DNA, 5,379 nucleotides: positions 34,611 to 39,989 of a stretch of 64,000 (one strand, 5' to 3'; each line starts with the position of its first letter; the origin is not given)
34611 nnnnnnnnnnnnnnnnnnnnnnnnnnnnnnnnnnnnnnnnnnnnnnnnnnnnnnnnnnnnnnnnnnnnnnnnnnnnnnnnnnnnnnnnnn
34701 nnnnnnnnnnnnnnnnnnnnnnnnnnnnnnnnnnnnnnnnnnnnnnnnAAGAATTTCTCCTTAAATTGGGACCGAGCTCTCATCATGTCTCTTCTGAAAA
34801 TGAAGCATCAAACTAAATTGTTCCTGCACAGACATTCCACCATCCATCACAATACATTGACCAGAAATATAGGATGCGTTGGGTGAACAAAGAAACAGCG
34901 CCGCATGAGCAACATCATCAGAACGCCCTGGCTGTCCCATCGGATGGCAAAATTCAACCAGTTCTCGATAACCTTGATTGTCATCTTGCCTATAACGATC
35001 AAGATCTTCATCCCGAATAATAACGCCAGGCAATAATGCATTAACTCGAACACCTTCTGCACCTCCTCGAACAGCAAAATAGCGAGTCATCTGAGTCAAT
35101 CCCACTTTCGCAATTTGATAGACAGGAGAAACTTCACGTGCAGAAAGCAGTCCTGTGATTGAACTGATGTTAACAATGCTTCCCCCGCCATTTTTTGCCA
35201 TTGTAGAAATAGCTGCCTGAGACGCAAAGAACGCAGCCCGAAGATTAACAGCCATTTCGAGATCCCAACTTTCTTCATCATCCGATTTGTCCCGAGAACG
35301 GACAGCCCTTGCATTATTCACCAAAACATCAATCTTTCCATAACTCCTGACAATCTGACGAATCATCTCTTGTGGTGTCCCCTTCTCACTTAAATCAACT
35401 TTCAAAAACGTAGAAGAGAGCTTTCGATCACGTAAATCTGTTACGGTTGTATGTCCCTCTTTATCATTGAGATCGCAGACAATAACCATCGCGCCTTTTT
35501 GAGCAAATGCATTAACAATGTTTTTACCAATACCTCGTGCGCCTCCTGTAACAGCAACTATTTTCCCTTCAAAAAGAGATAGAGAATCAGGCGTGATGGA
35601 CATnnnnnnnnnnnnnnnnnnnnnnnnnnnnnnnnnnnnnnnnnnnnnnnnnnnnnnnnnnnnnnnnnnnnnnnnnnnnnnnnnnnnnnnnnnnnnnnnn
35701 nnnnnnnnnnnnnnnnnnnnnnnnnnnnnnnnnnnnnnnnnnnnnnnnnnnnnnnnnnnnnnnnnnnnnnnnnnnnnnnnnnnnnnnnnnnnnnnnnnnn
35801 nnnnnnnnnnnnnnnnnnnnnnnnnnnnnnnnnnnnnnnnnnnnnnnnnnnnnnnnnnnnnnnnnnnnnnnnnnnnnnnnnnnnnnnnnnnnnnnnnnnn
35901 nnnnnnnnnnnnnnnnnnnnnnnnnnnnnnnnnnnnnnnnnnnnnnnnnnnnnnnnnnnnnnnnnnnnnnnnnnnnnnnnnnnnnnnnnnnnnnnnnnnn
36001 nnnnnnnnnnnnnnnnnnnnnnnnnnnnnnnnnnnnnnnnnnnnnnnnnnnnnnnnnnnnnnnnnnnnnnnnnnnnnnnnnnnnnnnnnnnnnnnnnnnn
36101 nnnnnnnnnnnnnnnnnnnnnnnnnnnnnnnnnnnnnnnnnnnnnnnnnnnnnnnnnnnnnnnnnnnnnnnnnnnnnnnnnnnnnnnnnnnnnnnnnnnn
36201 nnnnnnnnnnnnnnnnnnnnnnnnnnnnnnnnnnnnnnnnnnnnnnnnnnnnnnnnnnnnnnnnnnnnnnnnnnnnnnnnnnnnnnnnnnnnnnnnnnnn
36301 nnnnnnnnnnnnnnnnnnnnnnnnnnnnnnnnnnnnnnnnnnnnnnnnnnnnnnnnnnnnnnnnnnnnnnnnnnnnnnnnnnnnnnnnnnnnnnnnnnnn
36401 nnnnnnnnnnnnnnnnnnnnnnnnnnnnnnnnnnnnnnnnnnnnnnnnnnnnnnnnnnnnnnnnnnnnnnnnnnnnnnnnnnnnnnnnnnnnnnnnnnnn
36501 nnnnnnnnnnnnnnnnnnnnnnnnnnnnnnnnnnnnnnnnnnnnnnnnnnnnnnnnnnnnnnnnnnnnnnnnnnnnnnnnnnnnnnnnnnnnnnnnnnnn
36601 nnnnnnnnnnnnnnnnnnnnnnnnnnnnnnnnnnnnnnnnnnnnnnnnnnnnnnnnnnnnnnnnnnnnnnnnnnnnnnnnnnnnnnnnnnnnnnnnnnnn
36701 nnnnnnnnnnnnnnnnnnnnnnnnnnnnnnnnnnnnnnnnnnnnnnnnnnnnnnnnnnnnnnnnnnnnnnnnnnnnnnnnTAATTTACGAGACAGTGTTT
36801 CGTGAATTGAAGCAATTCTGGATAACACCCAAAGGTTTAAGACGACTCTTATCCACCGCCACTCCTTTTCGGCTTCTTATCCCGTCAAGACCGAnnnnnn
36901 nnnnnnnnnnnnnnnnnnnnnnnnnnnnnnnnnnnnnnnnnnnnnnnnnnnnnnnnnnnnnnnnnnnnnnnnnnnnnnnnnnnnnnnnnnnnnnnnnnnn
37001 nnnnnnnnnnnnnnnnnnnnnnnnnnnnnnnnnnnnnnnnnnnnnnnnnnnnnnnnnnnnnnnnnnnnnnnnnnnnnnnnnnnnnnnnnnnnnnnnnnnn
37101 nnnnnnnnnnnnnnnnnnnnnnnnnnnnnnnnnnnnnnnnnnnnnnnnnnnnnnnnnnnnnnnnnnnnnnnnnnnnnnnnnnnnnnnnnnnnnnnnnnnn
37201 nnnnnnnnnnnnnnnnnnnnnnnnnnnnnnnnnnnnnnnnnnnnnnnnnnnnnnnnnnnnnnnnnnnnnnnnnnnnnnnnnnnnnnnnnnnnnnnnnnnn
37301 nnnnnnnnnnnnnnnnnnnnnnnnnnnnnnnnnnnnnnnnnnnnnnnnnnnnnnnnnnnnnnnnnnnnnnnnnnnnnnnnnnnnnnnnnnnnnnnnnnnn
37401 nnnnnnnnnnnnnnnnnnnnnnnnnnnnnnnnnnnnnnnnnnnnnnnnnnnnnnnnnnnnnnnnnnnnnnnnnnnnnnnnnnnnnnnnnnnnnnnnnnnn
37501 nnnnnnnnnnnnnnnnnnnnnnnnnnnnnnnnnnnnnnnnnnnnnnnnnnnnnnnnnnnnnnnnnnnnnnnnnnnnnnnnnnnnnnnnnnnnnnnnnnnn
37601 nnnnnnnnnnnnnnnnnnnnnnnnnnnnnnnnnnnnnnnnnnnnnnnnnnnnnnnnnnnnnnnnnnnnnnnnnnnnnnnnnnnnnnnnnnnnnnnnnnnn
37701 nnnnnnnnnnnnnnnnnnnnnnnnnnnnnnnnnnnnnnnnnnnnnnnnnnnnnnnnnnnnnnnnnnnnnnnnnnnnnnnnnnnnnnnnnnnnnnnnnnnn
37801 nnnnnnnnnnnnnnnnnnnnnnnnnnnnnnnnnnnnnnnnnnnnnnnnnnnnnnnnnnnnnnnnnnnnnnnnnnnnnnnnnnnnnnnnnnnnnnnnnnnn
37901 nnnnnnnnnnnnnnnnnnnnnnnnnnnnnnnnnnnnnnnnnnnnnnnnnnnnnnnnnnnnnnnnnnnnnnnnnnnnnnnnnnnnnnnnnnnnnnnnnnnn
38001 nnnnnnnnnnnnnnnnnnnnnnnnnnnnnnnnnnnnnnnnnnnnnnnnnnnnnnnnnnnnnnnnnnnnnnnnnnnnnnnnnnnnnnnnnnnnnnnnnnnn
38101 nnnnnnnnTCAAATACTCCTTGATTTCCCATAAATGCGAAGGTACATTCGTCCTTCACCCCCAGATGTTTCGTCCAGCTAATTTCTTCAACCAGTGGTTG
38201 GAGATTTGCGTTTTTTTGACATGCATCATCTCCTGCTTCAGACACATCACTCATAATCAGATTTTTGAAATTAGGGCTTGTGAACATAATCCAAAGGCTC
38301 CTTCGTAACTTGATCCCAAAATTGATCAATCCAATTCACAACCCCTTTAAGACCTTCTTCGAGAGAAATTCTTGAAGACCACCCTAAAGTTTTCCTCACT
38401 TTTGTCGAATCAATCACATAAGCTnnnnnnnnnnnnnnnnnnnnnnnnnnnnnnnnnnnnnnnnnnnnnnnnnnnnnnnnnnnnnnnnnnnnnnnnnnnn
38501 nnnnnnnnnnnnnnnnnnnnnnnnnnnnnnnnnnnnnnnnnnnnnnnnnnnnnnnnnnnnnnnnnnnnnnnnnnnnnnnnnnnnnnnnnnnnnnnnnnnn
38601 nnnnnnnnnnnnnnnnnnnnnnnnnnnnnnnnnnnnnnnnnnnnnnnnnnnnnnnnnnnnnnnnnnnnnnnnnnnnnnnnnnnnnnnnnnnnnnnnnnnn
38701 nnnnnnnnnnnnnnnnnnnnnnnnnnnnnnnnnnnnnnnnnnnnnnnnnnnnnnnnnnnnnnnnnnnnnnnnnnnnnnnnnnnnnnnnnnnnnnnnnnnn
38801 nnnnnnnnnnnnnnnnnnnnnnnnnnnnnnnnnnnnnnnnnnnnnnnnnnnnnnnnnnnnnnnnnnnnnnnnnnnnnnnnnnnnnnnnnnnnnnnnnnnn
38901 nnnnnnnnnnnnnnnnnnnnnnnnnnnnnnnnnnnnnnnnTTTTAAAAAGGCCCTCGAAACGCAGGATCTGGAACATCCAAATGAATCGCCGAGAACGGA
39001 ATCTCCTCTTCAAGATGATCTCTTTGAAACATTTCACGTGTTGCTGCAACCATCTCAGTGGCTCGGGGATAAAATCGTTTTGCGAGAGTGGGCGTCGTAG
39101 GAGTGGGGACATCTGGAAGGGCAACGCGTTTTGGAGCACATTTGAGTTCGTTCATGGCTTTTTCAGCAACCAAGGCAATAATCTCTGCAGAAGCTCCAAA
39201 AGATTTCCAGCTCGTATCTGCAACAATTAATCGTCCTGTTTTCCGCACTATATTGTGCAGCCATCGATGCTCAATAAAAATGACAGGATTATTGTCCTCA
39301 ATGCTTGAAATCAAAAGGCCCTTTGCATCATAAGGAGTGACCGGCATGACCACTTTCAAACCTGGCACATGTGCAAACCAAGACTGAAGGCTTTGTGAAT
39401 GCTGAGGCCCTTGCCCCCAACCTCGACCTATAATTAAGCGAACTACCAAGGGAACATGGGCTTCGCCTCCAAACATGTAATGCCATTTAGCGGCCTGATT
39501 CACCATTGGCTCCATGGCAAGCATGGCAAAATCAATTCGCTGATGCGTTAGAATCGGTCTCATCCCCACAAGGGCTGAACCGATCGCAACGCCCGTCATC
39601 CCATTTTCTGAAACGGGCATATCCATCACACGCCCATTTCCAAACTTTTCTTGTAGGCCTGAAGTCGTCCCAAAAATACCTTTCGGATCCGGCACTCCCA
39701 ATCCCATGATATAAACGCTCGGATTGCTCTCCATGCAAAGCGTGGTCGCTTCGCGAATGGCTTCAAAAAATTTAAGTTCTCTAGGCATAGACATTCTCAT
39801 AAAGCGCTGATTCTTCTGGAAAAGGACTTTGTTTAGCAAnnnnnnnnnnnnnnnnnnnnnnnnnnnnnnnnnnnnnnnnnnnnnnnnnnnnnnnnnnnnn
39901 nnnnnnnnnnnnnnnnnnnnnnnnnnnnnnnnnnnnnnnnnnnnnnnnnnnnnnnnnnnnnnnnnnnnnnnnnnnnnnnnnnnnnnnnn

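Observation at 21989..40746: Machinery for C-branched or C-methylated sugars: YerE-like ThDP enzyme, E1 alpha/beta pair and two B12-radical SAM enzymes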

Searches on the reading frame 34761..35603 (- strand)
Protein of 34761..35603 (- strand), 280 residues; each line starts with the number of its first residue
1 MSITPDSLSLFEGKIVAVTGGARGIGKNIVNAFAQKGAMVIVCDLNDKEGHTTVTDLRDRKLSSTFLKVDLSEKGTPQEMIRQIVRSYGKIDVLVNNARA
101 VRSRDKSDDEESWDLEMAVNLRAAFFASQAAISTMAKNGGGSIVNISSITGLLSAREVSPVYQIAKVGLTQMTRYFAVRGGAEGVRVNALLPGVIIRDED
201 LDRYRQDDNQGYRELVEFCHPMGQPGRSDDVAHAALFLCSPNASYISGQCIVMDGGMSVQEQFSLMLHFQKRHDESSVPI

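Call 5: search_protein_families(library=pfam, proteins=[window:34761-35603:-])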
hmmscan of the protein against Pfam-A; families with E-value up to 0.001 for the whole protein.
window:34761-35603:- (280 aa): 4 families
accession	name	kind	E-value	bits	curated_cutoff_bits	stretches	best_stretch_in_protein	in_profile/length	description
PF13561.12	adh_short_C2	-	6.5e-54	183.4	27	1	22-258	3-236/236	Enoyl-(Acyl carrier protein) reductase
PF00106.31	adh_short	-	7.6e-43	146.7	26.6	1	14-195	1-182/195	short chain dehydrogenase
PF08659.16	KR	-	2.7e-06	27.8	22.6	1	17-155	4-143/180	KR domain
PF01370.27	Epimerase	-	2.8e-05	24.1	20.9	1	16-181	1-161/240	NAD dependent epimerase/dehydratase family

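Call 15: search_protein_families(library=ncbifam, proteins=[window:34761-35603:-], max_evalue=0.00001)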
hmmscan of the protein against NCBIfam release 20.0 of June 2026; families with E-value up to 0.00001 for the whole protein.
window:34761-35603:- (280 aa): 222 families (the best 25 are shown)
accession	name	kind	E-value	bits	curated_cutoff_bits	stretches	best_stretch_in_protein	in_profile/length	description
NF005559.1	PRK07231.1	subfamily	5.1e-57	193.2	215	1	11-258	2-248/249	glucose 1-dehydrogenase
NF004818.0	PRK06172.1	equivalog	1.3e-55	188.5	336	1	10-258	4-251/253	SDR family oxidoreductase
NF004791.0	PRK06138.1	equivalog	4.8e-52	176.8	312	1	12-259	4-251/252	SDR family oxidoreductase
NF009468.0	PRK12826.1-4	equivalog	2.3e-51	174.9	318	1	10-262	4-252/256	SDR family oxidoreductase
NF004778.0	PRK06124.1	equivalog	2.8e-51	174.4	303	1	11-260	9-255/256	SDR family oxidoreductase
NF004198.0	PRK05653.1-3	equivalog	6.4e-51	173.2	296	1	10-258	4-247/248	3-oxoacyl-ACP reductase FabG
NF052558.1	MBtsdlDhBudC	equivalog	1.4e-50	172.2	270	1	11-260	1-244/250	meso-2,3-butanediol dehydrogenase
NF053674.1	XylDhXylBProt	equivalog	1.1e-48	165.8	400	1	12-256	10-250/252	D-xylose 1-dehydrogenase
NF009466.0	PRK12826.1-2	subfamily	1.8e-48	165.2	222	1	14-259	4-246/248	3-oxoacyl-ACP reductase FabG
NF005469.0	PRK07063.1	equivalog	5.1e-48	163.8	306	1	12-259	6-256/260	SDR family oxidoreductase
NF005681.0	PRK07478.1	subfamily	8.2e-48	163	267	1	10-260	3-252/254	SDR family oxidoreductase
NF004197.0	PRK05653.1-1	equivalog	3.4e-47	161.2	332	1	11-259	5-248/249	3-oxoacyl-ACP reductase FabG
NF005893.0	PRK07856.1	equivalog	3.5e-47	160.8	255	1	11-256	7-240/255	SDR family oxidoreductase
NF009093.0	PRK12429.1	subfamily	6.8e-47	159.9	258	1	11-260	3-259/259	3-hydroxybutyrate dehydrogenase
NF005853.0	PRK07774.1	equivalog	8.2e-47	159.7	303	1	11-258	4-247/250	SDR family oxidoreductase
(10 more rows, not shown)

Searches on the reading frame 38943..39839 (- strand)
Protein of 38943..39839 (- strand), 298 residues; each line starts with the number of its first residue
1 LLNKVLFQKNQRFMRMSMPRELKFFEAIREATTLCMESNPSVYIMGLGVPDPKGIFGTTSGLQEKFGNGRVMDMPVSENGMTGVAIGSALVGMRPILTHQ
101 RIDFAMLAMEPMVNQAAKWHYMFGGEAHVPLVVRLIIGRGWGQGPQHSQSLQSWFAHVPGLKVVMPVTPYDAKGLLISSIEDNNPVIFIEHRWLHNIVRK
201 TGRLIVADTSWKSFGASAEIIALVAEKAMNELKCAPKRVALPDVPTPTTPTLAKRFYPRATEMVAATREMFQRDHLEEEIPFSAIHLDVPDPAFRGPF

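Call 5: search_protein_families(library=pfam, proteins=[window:38943-39839:-])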
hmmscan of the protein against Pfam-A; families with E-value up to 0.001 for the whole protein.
window:38943-39839:- (298 aa): 2 families
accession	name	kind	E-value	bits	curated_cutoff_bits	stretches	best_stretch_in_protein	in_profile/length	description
PF02779.29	Transket_pyr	-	1.9e-33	116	27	1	22-192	3-169/174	Transketolase, pyrimidine binding domain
PF02780.25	Transketolase_C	-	6.5e-10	39.4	25.9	1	195-260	55-121/124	Transketolase, C-terminal domain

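Call 48: find_encoding_contigs(protein=window:38943-39839:-, flank=3000, max_places=4)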
Protein window:38943-39839:- (298 aa): no gene with exactly this product is on record in the collection.
